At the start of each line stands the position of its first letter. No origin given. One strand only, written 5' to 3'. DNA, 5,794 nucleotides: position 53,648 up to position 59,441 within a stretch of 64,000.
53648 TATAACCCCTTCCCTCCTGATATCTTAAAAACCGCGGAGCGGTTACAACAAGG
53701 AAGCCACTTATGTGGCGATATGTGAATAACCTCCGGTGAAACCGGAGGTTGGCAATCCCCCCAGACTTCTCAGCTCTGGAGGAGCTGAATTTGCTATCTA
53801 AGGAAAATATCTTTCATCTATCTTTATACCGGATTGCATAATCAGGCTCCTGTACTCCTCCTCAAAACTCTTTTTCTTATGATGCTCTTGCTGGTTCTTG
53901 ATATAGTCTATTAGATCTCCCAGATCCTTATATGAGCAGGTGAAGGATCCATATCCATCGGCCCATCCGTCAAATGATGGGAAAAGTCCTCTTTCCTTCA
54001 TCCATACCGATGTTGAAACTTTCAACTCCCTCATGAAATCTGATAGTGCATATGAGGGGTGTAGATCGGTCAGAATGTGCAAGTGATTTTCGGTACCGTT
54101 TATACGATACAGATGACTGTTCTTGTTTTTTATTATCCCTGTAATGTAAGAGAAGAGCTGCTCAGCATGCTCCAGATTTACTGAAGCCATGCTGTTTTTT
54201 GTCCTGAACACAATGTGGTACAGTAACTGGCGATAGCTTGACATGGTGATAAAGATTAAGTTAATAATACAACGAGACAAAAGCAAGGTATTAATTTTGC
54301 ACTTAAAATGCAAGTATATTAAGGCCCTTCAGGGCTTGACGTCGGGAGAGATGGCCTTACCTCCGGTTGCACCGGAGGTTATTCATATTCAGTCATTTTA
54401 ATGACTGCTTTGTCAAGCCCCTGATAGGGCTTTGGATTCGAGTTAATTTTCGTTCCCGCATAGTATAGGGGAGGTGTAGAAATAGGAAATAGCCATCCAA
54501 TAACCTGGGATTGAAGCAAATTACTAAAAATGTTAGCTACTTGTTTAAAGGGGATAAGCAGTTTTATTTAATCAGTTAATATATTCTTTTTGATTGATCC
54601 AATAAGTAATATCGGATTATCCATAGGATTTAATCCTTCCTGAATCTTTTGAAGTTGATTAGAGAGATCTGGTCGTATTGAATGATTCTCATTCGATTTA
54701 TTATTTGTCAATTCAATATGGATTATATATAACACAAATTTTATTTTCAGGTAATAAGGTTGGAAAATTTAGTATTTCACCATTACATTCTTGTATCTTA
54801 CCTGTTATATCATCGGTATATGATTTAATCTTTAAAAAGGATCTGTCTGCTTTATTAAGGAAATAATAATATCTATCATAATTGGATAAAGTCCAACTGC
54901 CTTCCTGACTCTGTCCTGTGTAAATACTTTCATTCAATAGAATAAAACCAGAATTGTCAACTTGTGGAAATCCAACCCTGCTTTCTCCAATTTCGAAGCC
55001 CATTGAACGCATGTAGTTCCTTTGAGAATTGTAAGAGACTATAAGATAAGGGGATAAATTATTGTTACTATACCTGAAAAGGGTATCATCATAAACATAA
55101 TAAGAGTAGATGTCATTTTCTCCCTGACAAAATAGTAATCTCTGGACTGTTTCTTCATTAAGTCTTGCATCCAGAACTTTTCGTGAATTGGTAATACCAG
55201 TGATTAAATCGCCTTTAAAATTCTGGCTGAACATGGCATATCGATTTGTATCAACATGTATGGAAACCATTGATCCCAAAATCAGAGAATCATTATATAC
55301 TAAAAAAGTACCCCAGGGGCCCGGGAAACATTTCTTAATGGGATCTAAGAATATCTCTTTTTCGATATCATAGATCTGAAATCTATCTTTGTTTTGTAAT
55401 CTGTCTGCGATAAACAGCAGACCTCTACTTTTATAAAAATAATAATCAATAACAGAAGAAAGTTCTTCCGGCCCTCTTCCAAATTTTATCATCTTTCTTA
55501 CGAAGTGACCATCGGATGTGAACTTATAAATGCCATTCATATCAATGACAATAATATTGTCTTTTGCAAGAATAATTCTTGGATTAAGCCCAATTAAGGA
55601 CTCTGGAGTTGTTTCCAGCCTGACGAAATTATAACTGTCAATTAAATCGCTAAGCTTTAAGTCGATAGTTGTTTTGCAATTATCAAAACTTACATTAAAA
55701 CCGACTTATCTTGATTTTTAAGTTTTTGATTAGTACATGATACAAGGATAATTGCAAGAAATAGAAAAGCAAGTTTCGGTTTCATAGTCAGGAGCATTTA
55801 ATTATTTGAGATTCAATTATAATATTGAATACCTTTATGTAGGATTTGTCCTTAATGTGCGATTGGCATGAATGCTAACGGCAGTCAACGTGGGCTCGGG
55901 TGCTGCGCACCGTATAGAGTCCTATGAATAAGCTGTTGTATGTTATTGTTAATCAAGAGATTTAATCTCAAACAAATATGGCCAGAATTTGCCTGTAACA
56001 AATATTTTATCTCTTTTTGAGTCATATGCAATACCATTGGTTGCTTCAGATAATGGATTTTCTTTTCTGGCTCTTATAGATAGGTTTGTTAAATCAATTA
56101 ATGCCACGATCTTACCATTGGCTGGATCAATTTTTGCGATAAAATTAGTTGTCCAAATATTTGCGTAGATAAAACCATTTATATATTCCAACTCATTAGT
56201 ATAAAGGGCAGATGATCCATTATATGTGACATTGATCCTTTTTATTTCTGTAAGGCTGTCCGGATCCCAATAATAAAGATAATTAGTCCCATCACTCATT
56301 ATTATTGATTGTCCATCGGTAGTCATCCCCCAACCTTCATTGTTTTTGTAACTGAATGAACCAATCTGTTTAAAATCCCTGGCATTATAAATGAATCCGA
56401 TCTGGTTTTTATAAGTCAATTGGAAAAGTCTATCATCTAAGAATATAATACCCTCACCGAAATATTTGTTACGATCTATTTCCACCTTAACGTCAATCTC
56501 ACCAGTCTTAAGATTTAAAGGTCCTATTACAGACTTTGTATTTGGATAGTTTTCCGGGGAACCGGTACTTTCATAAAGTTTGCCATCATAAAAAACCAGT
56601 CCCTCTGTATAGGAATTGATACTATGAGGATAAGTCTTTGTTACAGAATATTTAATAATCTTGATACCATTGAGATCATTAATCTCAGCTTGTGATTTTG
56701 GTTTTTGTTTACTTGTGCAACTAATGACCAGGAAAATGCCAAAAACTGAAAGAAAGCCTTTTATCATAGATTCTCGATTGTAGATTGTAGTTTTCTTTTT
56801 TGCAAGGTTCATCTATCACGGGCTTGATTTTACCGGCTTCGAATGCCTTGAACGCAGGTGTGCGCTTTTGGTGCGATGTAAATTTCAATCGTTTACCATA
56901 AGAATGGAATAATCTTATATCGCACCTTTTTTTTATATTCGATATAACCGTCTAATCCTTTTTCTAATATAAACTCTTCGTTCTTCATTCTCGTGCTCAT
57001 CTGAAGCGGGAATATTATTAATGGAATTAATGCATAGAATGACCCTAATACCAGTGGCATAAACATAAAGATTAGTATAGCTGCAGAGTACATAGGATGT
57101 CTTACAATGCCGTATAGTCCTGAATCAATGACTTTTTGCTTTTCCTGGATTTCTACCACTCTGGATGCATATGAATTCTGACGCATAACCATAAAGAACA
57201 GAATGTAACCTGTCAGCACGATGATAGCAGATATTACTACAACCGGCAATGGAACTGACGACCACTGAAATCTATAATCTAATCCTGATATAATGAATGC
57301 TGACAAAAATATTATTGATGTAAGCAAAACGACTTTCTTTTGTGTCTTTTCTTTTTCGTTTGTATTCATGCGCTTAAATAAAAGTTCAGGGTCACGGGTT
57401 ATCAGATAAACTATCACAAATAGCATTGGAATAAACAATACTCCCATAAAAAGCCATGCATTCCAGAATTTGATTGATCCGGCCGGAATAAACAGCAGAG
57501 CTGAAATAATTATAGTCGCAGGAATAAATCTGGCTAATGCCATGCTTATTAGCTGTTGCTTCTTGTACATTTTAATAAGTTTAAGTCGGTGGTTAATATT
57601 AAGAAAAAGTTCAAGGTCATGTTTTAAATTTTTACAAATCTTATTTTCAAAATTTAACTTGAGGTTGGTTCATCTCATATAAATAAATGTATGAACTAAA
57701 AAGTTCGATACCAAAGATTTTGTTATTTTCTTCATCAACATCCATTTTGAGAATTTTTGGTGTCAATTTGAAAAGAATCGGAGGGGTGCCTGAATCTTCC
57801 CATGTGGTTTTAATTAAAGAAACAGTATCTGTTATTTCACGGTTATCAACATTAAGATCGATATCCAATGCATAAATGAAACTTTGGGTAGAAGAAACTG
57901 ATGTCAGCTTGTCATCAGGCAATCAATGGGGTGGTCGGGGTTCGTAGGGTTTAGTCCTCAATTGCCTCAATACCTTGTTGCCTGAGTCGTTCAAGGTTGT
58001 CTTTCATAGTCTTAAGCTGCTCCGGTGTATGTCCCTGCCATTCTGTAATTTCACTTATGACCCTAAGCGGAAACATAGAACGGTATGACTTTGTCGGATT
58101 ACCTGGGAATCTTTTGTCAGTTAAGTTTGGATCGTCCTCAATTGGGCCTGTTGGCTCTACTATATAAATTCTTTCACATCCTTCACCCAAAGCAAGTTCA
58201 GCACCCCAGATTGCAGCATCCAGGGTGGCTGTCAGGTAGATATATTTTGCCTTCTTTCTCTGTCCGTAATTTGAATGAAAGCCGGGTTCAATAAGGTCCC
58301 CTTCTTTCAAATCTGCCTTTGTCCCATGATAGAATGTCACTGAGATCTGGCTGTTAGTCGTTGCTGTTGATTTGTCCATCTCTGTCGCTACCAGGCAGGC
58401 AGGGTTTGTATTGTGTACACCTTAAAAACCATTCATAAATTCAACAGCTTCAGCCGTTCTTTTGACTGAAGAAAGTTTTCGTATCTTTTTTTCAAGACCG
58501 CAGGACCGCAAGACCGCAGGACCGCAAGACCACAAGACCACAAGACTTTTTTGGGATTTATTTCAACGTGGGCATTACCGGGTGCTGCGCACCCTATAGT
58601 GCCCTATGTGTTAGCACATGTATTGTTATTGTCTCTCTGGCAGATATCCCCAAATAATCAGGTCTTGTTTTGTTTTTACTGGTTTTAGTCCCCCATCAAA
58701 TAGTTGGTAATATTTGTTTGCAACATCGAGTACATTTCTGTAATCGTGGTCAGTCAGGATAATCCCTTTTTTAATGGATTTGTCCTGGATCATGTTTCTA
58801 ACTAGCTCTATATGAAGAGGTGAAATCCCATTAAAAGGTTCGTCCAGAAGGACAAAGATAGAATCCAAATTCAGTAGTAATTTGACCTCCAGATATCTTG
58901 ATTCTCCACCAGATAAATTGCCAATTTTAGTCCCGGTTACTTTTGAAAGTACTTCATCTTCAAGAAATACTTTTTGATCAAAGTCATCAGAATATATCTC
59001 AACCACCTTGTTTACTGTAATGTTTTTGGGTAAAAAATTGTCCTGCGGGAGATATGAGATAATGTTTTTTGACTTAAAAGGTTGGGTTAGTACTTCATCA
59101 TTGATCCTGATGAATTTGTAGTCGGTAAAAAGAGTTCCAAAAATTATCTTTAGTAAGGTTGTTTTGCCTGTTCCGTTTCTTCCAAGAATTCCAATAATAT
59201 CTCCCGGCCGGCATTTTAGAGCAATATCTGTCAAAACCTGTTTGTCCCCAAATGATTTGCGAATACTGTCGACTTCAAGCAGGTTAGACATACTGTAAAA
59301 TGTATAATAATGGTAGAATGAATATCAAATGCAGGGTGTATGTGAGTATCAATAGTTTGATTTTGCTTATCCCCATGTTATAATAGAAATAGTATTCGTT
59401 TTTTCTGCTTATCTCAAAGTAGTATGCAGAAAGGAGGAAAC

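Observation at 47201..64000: Integron-type gene-cassette array (23 co-oriented ORFs with attC-like palindromes), no integrase in the window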

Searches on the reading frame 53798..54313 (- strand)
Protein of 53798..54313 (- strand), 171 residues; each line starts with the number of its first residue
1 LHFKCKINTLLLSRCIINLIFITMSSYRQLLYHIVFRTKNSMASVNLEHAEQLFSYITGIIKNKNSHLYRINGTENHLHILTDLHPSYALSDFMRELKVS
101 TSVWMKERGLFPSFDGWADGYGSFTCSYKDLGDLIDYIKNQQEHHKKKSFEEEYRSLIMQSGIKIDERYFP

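Call 8: search_protein_families(library=pfam, proteins=[window:53798-54313:-], max_evalue=0.01)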
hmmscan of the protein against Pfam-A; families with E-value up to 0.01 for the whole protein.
window:53798-54313:- (171 aa): 1 family
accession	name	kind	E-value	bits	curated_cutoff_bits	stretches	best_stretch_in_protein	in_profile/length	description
PF01797.21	Y1_Tnp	-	2e-21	76.8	23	1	28-141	3-121/121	Transposase IS200 like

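Call 69: search_protein_families(library=ncbifam, proteins=[window:53798-54313:-], max_evalue=0.001)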
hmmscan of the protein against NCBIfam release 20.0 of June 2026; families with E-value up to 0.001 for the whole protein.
window:53798-54313:- (171 aa): 1 family
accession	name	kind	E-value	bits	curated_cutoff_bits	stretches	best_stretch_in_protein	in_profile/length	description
NF033573.1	transpos_IS200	equivalog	1e-13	51.6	55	1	27-140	8-126/126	IS200/IS605 family transposase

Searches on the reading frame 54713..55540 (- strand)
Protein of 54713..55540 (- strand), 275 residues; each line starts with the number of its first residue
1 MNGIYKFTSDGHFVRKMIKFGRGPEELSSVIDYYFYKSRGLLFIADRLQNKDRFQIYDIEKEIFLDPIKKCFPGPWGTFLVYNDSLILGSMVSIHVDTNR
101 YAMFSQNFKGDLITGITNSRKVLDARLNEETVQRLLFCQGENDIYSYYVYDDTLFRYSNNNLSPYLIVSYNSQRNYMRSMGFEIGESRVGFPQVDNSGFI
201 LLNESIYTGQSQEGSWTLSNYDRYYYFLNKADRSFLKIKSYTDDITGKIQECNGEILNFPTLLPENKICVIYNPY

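Call 9: search_protein_families(library=pfam, proteins=[window:54713-55540:-], max_evalue=0.01)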
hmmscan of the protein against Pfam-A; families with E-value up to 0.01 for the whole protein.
window:54713-55540:- (275 aa): 1 family
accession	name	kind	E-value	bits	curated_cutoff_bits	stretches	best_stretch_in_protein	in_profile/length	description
PF17170.10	DUF5128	-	1.1e-06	28.5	22.9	1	4-245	66-301/321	6-bladed beta-propeller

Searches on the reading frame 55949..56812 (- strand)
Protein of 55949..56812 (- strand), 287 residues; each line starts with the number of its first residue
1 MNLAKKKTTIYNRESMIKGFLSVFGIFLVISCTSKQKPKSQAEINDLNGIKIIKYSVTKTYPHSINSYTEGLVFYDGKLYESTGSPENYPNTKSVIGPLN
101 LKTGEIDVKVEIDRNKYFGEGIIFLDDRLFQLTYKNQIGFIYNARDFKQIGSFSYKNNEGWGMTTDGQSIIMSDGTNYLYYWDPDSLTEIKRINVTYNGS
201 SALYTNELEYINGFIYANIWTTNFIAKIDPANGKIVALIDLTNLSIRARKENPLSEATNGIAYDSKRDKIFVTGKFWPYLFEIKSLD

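Call 9: search_protein_families(library=pfam, proteins=[window:55949-56812:-], max_evalue=0.01)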
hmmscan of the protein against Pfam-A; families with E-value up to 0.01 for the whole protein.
window:55949-56812:- (287 aa): 2 families
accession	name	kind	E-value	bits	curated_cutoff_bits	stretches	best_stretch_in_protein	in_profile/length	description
PF05096.18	Glu_cyclase_2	-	6.8e-78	262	22.3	1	40-284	12-248/249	Glutamine cyclotransferase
PF15513.11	DUF4651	-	0.00026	21.3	22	0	118-137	35-54/61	Domain of unknown function (DUF4651)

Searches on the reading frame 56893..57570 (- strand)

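Call 9: search_protein_families(library=pfam, proteins=[window:56893-57570:-], max_evalue=0.01)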
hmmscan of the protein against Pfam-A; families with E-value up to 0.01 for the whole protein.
window:56893-57570:- (225 aa): 3 families
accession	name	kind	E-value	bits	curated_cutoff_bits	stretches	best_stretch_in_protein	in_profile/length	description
PF04140.19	ICMT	-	7.6e-08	33.1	24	1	116-202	3-93/95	Isoprenylcysteine carboxyl methyltransferase (ICMT) family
PF04191.18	PEMT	-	3.8e-07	30.9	25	1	112-203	4-99/105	Phospholipid methyltransferase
PF12650.12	DUF3784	-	0.0013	19.4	28.1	0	4-58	34-92/94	Domain of unknown function (DUF3784)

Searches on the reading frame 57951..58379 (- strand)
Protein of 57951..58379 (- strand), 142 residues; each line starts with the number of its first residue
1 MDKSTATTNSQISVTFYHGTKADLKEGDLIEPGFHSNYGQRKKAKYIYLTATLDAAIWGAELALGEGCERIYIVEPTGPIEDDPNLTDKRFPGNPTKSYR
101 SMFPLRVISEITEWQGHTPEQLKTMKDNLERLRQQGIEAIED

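Call 9: search_protein_families(library=pfam, proteins=[window:57951-58379:-], max_evalue=0.01)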
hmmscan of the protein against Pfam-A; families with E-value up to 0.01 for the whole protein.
window:57951-58379:- (142 aa): 1 family
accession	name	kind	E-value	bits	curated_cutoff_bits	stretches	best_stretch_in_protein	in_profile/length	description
PF12120.14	Arr-ms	-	6.6e-50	167.8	25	1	16-114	1-99/99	Rifampin ADP-ribosyl transferase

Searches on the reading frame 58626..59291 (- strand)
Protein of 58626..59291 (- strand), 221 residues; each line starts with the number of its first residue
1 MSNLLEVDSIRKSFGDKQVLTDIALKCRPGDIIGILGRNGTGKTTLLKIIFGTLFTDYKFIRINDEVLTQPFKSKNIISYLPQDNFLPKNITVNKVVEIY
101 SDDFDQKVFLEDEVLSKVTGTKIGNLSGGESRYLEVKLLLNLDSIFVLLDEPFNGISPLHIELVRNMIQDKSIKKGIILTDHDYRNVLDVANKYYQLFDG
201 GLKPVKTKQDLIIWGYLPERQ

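Call 9: search_protein_families(library=pfam, proteins=[window:58626-59291:-], max_evalue=0.01)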
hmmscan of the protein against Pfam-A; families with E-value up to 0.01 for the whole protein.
window:58626-59291:- (221 aa): 8 families
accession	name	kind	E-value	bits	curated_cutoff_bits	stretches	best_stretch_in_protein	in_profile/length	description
PF00005.33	ABC_tran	-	3e-19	70.4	25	1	20-154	1-137/137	ABC transporter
PF13304.12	AAA_21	-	1.2e-08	35.8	27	1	33-104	2-83/304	AAA domain, putative AbiEii toxin, Type IV TA system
PF02463.25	SMC_N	-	0.00048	20.1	40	0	32-195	26-209/220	RecF/RecN/SMC N terminal domain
PF13476.12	AAA_23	-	0.00077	20.6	27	1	31-101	20-79/201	AAA domain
PF00931.28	NB-ARC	-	0.0017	18.1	23.5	1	25-79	14-68/248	NB-ARC domain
PF04665.18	Pox_A32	-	0.0026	17.7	22.8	1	34-66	17-49/242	Poxvirus A32 protein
PF00004.35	AAA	-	0.0077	17.1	21.2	0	35-69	3-35/131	ATPase family associated with various cellular activities (AAA)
PF16236.10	DUF4895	-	0.0097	15.9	25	0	45-120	63-133/218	Domain of unknown function (DUF4895)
